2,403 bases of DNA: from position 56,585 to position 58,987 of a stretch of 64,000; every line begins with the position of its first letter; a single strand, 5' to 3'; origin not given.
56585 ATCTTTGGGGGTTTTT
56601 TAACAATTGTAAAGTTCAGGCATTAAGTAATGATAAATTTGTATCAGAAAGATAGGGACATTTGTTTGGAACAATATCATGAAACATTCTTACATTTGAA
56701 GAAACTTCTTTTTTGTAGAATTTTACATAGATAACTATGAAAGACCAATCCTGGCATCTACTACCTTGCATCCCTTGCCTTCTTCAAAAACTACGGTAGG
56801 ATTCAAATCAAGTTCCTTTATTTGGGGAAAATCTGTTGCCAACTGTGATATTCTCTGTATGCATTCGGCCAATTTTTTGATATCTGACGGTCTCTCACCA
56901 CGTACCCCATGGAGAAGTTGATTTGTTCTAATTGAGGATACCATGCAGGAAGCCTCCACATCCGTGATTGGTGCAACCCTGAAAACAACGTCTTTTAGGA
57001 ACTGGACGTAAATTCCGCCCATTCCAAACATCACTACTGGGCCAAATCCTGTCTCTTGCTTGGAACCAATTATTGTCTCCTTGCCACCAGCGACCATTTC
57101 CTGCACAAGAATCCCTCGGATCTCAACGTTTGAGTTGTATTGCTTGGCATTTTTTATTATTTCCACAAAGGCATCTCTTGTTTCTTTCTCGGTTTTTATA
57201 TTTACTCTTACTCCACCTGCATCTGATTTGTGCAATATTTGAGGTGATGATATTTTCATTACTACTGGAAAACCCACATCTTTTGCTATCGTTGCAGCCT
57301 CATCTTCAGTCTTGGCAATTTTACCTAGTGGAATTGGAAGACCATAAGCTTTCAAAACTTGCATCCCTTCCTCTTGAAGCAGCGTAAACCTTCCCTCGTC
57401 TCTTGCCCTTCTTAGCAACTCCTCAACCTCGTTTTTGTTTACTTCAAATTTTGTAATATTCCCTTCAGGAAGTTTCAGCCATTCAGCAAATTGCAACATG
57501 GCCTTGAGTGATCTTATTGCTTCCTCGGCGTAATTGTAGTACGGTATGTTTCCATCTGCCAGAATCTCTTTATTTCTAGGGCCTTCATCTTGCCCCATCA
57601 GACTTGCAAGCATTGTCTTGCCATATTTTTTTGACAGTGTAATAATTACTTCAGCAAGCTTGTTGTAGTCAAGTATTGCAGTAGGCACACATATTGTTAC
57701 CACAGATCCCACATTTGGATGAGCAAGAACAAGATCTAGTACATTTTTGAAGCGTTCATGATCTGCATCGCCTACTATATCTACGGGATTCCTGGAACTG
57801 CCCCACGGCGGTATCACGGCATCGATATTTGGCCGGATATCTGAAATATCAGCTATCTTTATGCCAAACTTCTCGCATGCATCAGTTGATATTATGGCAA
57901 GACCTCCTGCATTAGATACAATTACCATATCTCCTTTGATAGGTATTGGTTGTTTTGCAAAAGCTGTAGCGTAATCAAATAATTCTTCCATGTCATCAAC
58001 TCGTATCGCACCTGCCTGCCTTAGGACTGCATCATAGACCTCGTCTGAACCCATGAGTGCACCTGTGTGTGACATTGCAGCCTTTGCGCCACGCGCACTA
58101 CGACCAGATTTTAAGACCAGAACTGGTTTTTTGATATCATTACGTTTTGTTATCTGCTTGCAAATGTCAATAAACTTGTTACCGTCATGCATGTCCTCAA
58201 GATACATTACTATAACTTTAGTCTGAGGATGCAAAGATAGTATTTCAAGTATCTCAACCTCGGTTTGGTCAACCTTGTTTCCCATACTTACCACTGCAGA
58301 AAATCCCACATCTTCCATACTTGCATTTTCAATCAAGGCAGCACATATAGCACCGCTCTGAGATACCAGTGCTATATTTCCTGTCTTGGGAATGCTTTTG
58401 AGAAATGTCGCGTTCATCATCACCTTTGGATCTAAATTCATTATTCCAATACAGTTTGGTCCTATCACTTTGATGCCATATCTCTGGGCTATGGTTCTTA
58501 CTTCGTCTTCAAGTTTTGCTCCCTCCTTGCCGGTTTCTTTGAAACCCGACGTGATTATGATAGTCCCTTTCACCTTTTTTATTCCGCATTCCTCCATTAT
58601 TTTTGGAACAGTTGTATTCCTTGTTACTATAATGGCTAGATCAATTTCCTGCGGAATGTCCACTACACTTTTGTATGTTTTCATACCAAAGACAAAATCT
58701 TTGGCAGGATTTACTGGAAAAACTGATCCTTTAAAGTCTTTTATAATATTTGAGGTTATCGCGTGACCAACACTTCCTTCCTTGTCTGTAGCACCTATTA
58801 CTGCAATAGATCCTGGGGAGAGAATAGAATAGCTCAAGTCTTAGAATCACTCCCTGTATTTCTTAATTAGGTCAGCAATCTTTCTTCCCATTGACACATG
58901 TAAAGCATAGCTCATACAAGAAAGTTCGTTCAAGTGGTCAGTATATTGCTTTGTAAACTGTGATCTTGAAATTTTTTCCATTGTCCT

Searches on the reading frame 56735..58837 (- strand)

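Call 61: search_protein_families(library=pfam, proteins=[window:56735-58837:-], max_evalue=0.00001)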
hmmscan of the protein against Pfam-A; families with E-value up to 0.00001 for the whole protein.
window:56735-58837:- (700 aa): 5 families
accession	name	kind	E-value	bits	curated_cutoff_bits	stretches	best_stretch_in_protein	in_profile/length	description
PF13549.11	ATP-grasp_5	-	5e-80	268.4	27.6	1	478-698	2-220/221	ATP-grasp domain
PF13607.11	Succ_CoA_lig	-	7.5e-51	171.9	27.4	1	153-293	2-138/138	Succinyl-CoA ligase like flavodoxin domain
PF13380.12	CoA_binding_2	-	6.5e-24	85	22.8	1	10-134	2-115/116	CoA binding domain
PF19045.5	Ligase_CoA_2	-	4.4e-12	46.7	23.7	1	305-450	2-154/162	Ligase-CoA domain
PF02629.25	CoA_binding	-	1.1e-09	39.3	22.3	1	8-98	3-97/97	CoA binding domain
